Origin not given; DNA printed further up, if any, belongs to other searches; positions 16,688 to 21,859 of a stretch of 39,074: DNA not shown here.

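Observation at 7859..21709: Compact three-gene, wall-tethered amylosome-like starch-degradation locus inserted between housekeeping operons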

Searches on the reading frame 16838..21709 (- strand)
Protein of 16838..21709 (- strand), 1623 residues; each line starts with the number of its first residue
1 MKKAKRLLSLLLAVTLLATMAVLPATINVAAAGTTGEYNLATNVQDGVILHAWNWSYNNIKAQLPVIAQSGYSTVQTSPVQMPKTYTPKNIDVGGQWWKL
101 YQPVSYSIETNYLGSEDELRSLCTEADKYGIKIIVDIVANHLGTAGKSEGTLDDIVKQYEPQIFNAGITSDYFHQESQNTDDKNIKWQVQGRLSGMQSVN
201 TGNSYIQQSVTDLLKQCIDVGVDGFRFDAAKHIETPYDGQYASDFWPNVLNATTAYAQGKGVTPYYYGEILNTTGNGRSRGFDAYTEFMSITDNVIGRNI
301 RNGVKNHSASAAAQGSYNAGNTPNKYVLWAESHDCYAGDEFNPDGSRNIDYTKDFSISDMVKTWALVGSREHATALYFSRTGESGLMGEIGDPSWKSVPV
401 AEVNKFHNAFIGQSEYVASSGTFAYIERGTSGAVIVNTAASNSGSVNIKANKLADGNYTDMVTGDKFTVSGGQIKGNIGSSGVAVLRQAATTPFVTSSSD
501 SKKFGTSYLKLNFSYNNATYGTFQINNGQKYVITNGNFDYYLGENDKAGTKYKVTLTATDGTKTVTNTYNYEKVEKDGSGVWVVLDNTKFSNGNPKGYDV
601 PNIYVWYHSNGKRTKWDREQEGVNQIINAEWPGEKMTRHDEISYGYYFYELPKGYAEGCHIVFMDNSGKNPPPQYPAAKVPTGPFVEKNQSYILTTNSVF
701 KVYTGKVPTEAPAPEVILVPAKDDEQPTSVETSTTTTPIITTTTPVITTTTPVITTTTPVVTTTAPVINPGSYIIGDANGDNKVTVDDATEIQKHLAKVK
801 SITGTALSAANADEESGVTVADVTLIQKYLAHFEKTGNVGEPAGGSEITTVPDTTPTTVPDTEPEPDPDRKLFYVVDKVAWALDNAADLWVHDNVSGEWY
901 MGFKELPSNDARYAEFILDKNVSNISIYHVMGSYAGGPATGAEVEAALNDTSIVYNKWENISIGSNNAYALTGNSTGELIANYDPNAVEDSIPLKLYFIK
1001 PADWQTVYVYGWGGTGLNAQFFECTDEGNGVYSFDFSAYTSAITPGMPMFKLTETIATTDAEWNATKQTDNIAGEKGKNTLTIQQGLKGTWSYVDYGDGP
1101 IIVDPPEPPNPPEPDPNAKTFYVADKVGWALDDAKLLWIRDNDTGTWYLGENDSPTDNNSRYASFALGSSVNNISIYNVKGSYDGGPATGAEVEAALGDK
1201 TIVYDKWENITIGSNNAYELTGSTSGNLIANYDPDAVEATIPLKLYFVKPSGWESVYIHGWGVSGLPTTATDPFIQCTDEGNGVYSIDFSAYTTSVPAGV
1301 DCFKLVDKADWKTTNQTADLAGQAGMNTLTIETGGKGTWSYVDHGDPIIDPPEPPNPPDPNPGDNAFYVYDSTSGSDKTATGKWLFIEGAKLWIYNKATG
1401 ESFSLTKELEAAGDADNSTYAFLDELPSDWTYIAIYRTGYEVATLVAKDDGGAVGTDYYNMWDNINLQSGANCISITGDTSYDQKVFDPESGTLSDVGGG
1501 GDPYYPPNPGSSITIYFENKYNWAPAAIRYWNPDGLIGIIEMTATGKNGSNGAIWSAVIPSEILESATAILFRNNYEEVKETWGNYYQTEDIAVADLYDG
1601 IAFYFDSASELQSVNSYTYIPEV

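Call 6: search_protein_families(library=pfam, proteins=[window:16838-21709:-], max_evalue=0.1)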
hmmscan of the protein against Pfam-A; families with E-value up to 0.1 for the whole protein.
window:16838-21709:- (1623 aa): 4 families
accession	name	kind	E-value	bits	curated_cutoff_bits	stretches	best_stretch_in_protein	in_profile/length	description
PF16738.10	CBM26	-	7.5e-18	64.9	28.1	3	1246-1292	2-50/70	Starch-binding module 26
PF00128.31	Alpha-amylase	-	2e-11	44.3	22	1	106-234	57-194/446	Alpha amylase, catalytic domain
PF00404.24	Dockerin_1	-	0.00018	22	22.9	1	776-830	2-56/57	Dockerin type I domain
PF18612.7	Bac_A_amyl_C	-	0.024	14.8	25.9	1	452-475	38-61/69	Bacterial Alpha amylase C-terminal domain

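Call 7: search_solved_structures(query=window:16838-21709:-, max_evalue=0.01)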
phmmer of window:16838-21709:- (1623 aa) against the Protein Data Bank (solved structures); distinct sequences matched with E-value up to 0.01: 78 (the best 60 are shown).
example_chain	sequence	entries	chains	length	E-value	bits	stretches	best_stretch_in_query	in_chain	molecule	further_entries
9qf9_A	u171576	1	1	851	1.8e-93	317.2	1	35-899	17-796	Ruminococcus bromii Amy16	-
3dc0_A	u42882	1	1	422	1e-66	228.6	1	43-486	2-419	alpha-amylase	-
1bag_A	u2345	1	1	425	5.8e-66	226.1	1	41-486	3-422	ALPHA-1,4-GLUCAN-4-GLUCANOHYDROLASE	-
1ua7_A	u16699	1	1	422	6.1e-66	226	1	43-486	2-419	Alpha-amylase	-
8or6_A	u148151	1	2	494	1.7e-24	88.6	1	36-289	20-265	Alpha-amylase A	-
8orp_A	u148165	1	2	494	1.7e-24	88.6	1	36-289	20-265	Alpha-amylase A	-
1viw_A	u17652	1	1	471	2.2e-22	81.6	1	48-303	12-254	ALPHA-AMYLASE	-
1clv_A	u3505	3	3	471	5.5e-22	80.3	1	48-303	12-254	PROTEIN (ALPHA-AMYLASE) | ALPHA-AMYLASE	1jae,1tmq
3dhp_A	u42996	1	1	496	2.3e-21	78.3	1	42-336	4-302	Alpha-amylase 1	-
1z32_X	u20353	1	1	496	4.3e-21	77.3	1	42-276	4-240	Salivary alpha-amylase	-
3blk_A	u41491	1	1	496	6.8e-21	76.7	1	42-276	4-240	Alpha-amylase 1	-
1jxk_A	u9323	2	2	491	6.9e-21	76.6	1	42-276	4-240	Alpha-amylase, salivary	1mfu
1c8q_A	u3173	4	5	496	7.1e-21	76.6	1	42-276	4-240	ALPHA-AMYLASE | alpha-amylase, salivary | AMYLASE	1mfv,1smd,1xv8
1q4n_X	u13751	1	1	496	9e-21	76.3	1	42-276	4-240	Alpha-amylase, salivary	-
3blp_X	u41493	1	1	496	1.9e-20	75.2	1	42-276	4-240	Alpha-amylase 1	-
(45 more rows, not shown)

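Call 10: search_solved_structures(query=window:16838-21709:-, max_evalue=1e-50, show_alignments=1)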
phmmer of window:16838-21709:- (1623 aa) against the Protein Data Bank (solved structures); distinct sequences matched with E-value up to 1e-50: 4.
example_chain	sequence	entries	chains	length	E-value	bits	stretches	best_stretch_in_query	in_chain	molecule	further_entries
9qf9_A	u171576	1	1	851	1.8e-93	317.2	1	35-899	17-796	Ruminococcus bromii Amy16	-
3dc0_A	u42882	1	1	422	1e-66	228.6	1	43-486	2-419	alpha-amylase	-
1bag_A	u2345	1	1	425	5.8e-66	226.1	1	41-486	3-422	ALPHA-1,4-GLUCAN-4-GLUCANOHYDROLASE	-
1ua7_A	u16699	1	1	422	6.1e-66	226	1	43-486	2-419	Alpha-amylase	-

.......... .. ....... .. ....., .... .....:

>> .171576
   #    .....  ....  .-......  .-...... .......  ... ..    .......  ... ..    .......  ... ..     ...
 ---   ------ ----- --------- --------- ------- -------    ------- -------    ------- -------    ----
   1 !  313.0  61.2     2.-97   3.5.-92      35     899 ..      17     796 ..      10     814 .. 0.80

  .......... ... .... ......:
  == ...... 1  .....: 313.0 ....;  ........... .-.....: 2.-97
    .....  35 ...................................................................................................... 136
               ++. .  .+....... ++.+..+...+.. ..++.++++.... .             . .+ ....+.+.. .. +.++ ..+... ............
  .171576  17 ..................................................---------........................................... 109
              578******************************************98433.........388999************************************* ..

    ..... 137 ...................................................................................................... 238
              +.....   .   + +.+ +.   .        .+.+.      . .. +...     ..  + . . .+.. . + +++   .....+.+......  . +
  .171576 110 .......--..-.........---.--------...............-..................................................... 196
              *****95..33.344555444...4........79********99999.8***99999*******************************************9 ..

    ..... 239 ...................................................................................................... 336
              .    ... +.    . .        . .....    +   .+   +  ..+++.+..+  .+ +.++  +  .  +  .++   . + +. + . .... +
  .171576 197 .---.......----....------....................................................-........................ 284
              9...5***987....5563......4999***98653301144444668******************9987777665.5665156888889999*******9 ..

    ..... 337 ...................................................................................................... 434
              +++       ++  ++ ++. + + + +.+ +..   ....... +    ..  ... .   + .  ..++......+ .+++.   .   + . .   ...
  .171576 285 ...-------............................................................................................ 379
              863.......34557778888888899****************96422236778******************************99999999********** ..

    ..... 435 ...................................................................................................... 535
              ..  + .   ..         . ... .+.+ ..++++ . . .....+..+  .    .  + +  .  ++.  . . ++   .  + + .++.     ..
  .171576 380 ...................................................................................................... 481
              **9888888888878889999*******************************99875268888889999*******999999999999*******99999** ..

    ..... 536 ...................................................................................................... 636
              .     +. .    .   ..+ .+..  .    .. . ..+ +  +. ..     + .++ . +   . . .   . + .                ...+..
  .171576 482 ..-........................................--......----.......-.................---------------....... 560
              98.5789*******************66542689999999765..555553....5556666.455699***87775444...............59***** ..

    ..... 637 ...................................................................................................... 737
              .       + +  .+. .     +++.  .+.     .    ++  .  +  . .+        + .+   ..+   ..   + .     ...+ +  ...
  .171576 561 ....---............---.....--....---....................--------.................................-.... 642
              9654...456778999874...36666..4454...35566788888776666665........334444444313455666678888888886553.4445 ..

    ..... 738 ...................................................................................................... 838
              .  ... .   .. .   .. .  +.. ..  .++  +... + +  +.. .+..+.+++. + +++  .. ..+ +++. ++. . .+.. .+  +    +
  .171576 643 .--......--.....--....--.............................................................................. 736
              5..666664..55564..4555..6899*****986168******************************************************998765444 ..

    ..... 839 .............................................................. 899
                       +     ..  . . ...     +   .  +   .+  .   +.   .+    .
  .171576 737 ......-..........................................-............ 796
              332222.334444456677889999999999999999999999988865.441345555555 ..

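Call 12: list_cluster_members(proteins=[window:16841-21709:-, window:11590-16602:-, window:7862-11341:-])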
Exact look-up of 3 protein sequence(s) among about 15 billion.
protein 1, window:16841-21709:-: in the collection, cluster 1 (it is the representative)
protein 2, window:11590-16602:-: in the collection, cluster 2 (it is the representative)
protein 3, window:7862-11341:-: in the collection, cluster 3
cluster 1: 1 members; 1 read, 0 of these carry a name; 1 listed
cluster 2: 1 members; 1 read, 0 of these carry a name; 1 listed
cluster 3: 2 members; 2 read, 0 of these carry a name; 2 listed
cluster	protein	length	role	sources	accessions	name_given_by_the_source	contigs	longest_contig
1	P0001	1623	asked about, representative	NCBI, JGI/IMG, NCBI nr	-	-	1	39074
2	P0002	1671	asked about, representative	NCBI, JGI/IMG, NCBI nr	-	-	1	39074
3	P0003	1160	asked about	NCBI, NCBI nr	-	-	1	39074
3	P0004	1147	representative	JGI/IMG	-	-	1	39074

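Call 15: search_protein_families(library=ncbifam, proteins=[window:16838-21709:-], max_evalue=0.001)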
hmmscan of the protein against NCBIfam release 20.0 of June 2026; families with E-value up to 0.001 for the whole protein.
window:16838-21709:- (1623 aa): 12 families
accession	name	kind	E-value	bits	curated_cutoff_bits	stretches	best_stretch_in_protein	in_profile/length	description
NF006970.0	PRK09441.1-3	equivalog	9.6e-13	47.6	516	1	8-307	9-301/466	alpha-amylase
NF041090.1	Cyc-maltodext_AglB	equivalog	1.2e-08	34.2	540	1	111-233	106-211/470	cyclomaltodextrinase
NF007053.0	PRK09505.1-3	equivalog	2.2e-07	29.5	1269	0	111-147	287-323/687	alpha-amylase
NF006969.0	PRK09441.1-2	equivalog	3.2e-07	29.6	382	1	56-156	20-119/483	alpha-amylase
NF007052.0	PRK09505.1-2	equivalog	3.2e-07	28.9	749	1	106-146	280-320/677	alpha-amylase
NF007060.0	PRK09505.2-5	equivalog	6.8e-06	24.4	790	0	112-158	292-344/690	alpha-amylase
NF007059.0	PRK09505.2-4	equivalog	1.1e-05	24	865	0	111-146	285-320/683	alpha-amylase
TIGR02401.1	trehalose_TreY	equivalog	1.1e-05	23.9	498.65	1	110-160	58-108/838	malto-oligosyltrehalose synthase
TIGR02100.1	glgX_debranch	equivalog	1.5e-05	23.3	640.9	1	101-233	226-346/688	glycogen debranching protein GlgX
TIGR02402.1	trehalose_TreZ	equivalog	4.3e-05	22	538.8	1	57-151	111-195/545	malto-oligosyltrehalose trehalohydrolase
TIGR02403.1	trehalose_treC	equivalog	0.00026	19.8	799.05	0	107-144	66-102/544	alpha,alpha-phosphotrehalase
TIGR02456.1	treS_nterm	equivalog_domain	0.00062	18.4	678.35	0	112-231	71-200/539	maltose alpha-D-glucosyltransferase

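Call 19: find_homologous_proteins(query=P0001, max_evalue=1e-10)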
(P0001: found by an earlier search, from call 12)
Query P0001 (1623 aa): 3694 proteins with E <= 1e-10 among 8000 candidates; the best 120 are listed.
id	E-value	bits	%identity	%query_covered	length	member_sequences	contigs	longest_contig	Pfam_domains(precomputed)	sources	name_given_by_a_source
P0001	0.0e+0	3750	100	100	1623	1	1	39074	PF16738.11,PF00128.32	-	-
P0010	1.0e-219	751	40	67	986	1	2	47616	PF16738.11,PF00128.32,PF00404.25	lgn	-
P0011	6.7e-188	645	42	53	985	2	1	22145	PF16738.11,PF00128.32,PF00404.25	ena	-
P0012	8.1e-188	645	45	40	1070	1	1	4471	PF16738.11,PF00128.32,PF00404.25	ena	-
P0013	4.1e-186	639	37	67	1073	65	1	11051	PF16738.11,PF00128.32,PF00404.25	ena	-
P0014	6.6e-186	639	44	40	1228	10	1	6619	PF16738.11,PF00128.32,PF00404.25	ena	-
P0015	7.0e-185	635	38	67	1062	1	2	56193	PF16738.11,PF00128.32,PF00404.25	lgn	-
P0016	2.8e-184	633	37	67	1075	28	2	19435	PF16738.11,PF00128.32,PF00404.25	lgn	-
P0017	8.9e-184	632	33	83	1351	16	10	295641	PF16738.11,PF00128.32,PF00404.25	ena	-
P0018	1.8e-183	631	43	42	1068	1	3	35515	PF16738.11,PF00128.32,PF00404.25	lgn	-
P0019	2.1e-183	630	36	67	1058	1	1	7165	PF16738.11,PF00128.32,PF00404.25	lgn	-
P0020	3.6e-182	626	43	41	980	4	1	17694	PF16738.11,PF00128.32,PF00404.25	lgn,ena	-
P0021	6.0e-182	626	37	67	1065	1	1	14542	PF16738.11,PF00128.32,PF00404.25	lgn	-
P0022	7.0e-182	625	38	67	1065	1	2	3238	PF16738.11,PF00128.32,PF00404.25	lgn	-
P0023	1.3e-181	624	37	67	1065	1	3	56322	PF16738.11,PF00128.32,PF00404.25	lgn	-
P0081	4.5e-172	593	49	40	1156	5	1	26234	PF00128.32,PF00404.25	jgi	jgi:alpha-amylase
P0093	1.0e-171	592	36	68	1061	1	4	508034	PF16738.11,PF00128.32,PF00404.25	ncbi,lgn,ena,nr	nr:alpha-amylase family glycosyl hydrolase [Ruminococcus bromii]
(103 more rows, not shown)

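Call 20: find_encoding_contigs(protein=P0002, flank=10000, max_places=4)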
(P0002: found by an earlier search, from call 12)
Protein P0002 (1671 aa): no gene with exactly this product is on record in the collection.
